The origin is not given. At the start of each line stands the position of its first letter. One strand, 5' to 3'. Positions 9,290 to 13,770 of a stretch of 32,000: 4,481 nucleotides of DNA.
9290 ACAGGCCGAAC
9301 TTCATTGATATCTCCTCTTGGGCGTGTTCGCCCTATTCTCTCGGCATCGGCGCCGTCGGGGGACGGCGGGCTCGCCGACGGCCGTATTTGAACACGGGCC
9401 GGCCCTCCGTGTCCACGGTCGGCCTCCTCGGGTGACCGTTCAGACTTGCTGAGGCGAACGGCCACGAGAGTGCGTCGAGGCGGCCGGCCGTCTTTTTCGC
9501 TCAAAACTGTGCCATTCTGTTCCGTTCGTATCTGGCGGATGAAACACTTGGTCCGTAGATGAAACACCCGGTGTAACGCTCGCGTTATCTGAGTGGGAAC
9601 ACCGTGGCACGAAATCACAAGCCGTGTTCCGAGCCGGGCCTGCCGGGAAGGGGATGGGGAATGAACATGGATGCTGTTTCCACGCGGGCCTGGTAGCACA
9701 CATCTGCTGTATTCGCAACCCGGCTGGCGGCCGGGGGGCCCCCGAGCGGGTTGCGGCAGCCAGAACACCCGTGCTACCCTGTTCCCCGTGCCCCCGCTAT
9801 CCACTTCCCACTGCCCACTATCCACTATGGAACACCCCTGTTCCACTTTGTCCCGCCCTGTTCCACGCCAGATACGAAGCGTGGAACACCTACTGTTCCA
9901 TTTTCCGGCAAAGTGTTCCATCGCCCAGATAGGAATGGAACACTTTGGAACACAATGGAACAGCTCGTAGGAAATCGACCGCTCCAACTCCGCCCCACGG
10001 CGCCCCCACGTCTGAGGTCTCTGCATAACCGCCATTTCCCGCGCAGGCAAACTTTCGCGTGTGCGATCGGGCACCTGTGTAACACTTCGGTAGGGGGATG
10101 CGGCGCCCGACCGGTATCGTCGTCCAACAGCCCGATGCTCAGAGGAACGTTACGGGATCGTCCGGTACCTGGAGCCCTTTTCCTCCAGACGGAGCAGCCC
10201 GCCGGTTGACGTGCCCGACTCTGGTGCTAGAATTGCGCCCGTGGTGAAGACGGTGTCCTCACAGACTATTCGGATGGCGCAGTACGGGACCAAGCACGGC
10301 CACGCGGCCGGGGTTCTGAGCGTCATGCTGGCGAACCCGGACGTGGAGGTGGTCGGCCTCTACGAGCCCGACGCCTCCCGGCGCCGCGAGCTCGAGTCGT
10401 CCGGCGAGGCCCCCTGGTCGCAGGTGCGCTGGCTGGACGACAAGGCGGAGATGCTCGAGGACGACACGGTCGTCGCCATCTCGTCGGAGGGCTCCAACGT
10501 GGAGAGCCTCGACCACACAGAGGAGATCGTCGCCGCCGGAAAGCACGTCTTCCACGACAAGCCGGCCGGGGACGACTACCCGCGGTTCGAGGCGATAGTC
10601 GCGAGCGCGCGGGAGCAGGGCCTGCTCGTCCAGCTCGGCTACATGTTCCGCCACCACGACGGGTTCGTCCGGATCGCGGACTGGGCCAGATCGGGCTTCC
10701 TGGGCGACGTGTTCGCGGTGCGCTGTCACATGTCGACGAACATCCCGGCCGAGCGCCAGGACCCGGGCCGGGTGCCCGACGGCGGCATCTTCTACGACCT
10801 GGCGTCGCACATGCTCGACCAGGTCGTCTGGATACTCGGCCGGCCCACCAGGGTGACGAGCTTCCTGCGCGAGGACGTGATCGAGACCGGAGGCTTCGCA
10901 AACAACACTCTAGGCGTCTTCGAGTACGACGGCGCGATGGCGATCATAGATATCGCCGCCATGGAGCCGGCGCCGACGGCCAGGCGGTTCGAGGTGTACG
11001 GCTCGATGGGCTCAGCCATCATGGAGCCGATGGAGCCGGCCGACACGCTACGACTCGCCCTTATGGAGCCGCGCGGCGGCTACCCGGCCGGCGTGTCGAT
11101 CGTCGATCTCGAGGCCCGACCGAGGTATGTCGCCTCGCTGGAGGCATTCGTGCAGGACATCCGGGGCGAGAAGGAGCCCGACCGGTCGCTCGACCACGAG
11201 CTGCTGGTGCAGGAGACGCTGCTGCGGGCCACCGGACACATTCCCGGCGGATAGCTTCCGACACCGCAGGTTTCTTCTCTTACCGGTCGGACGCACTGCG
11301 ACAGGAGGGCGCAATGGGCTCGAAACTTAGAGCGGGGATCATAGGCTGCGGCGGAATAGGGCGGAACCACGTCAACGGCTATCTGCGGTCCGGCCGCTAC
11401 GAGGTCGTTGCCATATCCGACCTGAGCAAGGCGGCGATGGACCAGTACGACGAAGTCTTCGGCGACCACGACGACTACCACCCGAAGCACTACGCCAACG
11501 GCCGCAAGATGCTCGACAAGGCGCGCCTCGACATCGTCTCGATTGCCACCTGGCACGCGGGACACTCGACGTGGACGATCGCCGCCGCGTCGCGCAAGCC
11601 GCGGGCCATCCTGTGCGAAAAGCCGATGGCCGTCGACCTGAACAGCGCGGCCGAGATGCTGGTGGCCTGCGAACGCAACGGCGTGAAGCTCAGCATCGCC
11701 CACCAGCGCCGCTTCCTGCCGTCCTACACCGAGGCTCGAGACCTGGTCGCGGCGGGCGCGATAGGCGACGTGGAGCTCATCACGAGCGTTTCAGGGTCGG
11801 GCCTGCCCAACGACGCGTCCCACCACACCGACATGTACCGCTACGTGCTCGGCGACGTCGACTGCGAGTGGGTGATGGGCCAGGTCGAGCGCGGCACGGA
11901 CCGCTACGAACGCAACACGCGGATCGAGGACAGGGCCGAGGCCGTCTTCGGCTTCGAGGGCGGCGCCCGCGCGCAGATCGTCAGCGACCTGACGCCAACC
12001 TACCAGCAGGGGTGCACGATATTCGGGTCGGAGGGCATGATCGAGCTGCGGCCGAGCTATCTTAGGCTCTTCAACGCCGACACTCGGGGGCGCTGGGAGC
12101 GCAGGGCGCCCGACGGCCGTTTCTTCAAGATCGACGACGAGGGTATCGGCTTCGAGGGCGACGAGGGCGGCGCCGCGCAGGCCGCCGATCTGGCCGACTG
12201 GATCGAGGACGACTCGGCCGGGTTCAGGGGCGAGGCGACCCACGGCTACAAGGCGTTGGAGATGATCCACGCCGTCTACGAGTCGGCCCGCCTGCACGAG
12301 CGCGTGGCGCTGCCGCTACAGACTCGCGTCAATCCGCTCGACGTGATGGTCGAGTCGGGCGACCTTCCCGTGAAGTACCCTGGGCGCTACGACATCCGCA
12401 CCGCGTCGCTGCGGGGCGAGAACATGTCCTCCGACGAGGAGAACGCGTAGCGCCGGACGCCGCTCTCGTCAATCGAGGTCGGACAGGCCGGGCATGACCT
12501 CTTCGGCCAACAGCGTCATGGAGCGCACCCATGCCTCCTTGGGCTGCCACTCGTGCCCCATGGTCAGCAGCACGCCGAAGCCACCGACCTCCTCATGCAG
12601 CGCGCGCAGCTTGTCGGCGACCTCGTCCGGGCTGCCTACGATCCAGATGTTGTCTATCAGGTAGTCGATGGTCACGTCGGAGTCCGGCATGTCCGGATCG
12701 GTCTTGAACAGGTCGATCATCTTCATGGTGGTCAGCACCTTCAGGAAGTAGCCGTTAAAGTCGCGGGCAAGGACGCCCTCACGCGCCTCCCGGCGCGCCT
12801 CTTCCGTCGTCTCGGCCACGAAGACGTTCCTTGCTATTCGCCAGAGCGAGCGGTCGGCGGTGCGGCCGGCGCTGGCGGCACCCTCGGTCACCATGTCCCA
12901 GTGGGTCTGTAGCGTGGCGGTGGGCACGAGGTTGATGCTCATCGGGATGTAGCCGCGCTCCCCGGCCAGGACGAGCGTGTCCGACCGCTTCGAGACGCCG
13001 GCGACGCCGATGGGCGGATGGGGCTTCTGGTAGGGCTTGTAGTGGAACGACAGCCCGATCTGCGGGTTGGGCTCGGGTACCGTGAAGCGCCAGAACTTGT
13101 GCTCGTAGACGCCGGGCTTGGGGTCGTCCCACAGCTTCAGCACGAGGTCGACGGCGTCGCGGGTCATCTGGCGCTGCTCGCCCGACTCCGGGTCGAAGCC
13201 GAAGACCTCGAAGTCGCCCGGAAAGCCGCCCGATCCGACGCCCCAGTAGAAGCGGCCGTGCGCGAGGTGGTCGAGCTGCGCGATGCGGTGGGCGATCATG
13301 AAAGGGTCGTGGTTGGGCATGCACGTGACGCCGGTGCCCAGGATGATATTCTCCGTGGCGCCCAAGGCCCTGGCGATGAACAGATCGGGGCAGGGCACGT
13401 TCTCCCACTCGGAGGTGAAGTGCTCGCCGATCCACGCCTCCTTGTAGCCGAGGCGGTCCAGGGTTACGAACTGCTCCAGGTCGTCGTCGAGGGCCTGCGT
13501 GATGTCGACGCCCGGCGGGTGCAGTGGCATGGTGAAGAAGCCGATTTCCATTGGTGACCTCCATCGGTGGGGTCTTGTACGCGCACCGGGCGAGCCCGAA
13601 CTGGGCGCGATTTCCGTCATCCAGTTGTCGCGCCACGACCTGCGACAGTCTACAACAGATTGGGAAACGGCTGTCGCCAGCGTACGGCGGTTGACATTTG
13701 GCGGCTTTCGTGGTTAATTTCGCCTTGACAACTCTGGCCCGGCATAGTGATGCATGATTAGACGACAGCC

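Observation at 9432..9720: Two diverged copies of a ~290-nt non-coding element whose internal repeated heptamers change in concert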

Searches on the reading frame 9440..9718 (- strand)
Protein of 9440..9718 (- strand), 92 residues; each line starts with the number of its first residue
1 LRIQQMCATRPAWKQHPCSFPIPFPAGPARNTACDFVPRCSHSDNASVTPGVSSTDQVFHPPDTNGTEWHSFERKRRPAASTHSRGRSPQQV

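Call 8: search_protein_families(library=pfam, proteins=[window:9440-9718:-], max_evalue=0.01)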
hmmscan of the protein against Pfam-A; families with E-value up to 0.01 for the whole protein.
window:9440-9718:- (92 aa): 0 families
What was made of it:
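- On Protein-coding gene / small ORF: The minus-strand ORFs 9440-9718 and 30840-31139 have no Pfam hit (call 8).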

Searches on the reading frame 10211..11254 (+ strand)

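Call 8: search_protein_families(library=pfam, proteins=[window:10211-11254:+], max_evalue=0.01)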
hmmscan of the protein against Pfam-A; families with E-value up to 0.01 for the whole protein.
window:10211-11254:+ (347 aa): 3 families
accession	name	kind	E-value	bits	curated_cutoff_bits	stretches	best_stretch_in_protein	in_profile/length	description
PF22725.1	GFO_IDH_MocA_C3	-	7.1e-20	71.7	27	1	153-269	2-123/124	GFO/IDH/MocA C-terminal domain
PF02894.22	GFO_IDH_MocA_C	-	1.7e-13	51.4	22.9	1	162-336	7-202/218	Oxidoreductase family, C-terminal alpha/beta domain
PF01408.29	GFO_IDH_MocA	-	1.1e-08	36.3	24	1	38-144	19-120/120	Oxidoreductase family, NAD-binding Rossmann fold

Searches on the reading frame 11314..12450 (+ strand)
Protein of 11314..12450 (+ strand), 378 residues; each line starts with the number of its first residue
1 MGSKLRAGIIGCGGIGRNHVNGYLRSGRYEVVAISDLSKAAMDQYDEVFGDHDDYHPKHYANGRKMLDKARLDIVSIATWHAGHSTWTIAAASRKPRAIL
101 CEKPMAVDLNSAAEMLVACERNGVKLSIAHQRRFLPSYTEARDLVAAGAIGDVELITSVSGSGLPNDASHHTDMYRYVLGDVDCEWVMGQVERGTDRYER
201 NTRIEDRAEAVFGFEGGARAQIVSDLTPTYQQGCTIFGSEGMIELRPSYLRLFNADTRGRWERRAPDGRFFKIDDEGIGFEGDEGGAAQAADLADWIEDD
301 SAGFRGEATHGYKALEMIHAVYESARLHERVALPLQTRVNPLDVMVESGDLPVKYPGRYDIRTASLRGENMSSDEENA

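Call 8: search_protein_families(library=pfam, proteins=[window:11314-12450:+], max_evalue=0.01)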
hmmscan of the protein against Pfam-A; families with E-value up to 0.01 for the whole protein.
window:11314-12450:+ (378 aa): 4 families
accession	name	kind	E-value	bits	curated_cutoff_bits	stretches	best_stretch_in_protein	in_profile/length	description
PF01408.29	GFO_IDH_MocA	-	5.6e-20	72.7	24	1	5-130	1-120/120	Oxidoreductase family, NAD-binding Rossmann fold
PF22725.1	GFO_IDH_MocA_C3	-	3.3e-11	43.7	27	1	164-244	46-124/124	GFO/IDH/MocA C-terminal domain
PF02894.22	GFO_IDH_MocA_C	-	2.4e-06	27.9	22.9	1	166-332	45-217/218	Oxidoreductase family, C-terminal alpha/beta domain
PF00044.30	Gp_dh_N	-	0.01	16.6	31.7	0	6-52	2-52/101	Glyceraldehyde 3-phosphate dehydrogenase, NAD binding domain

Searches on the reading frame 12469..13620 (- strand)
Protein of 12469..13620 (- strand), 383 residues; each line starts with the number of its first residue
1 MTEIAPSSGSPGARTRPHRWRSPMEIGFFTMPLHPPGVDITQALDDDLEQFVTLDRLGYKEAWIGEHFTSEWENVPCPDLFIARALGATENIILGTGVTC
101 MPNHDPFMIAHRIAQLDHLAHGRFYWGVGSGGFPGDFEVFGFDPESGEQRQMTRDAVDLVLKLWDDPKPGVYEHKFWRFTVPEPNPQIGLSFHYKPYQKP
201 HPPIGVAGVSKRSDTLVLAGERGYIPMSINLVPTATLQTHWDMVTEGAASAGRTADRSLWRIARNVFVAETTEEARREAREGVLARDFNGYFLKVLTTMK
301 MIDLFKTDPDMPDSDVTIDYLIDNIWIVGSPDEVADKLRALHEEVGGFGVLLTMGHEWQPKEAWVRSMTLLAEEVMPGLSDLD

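Call 8: search_protein_families(library=pfam, proteins=[window:12469-13620:-], max_evalue=0.01)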
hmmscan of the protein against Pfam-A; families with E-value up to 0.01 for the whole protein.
window:12469-13620:- (383 aa): 1 family
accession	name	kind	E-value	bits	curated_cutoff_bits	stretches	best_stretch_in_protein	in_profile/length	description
PF00296.26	Bac_luciferase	-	2.9e-49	168.6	27.9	1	24-343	1-309/314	Luciferase-like monooxygenase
